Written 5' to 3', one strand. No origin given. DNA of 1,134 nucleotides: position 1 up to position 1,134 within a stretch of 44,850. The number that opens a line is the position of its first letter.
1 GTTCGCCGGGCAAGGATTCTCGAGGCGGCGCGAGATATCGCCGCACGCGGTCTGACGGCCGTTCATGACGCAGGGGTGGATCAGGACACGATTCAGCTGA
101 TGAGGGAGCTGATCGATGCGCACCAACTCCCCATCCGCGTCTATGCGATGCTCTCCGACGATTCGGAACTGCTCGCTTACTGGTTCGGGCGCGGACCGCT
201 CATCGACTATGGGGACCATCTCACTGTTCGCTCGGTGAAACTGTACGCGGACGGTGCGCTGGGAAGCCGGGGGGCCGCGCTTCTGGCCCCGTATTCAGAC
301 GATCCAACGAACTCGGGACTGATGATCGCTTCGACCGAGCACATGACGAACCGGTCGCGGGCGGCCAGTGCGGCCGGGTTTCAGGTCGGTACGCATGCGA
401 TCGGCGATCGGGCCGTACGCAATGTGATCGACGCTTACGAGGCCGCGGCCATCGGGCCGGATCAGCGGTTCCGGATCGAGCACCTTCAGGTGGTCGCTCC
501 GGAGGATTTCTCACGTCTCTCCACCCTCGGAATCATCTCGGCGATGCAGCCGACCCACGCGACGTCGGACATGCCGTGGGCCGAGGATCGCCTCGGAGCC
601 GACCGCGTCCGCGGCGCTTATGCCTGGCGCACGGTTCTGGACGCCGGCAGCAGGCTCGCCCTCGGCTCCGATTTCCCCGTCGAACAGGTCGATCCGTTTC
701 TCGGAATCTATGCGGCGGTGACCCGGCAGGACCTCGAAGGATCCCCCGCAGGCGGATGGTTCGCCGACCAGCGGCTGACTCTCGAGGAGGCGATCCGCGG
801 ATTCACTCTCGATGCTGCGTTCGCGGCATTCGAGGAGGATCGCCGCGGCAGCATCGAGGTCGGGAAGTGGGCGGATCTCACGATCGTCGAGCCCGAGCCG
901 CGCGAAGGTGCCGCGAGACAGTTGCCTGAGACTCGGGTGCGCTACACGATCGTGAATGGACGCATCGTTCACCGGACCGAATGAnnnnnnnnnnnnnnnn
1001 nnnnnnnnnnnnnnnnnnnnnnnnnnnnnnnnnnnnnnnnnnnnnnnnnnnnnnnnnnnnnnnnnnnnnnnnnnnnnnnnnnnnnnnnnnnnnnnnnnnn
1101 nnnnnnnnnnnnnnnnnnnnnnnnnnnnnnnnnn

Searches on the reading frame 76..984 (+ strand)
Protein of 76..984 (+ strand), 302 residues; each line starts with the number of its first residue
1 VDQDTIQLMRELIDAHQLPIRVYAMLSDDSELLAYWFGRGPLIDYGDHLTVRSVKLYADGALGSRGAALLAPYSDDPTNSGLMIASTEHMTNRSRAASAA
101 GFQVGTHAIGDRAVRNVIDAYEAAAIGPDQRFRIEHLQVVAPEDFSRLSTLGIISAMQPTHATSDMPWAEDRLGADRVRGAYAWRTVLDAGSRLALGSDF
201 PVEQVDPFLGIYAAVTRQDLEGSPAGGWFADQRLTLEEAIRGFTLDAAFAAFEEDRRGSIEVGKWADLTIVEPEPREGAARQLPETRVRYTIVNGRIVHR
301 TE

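Call 71: search_protein_families(library=pfam, proteins=[window:76-984:+], max_evalue=0.00001)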
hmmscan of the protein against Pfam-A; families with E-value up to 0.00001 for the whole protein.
window:76-984:+ (302 aa): 2 families
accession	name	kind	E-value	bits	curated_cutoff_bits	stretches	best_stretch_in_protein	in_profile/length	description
PF07969.17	Amidohydro_3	-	6.1e-66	224.3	29.7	1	3-299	186-472/472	Amidohydrolase family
PF01979.26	Amidohydro_1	-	8e-10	38.9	25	1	85-298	132-345/345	Amidohydrolase family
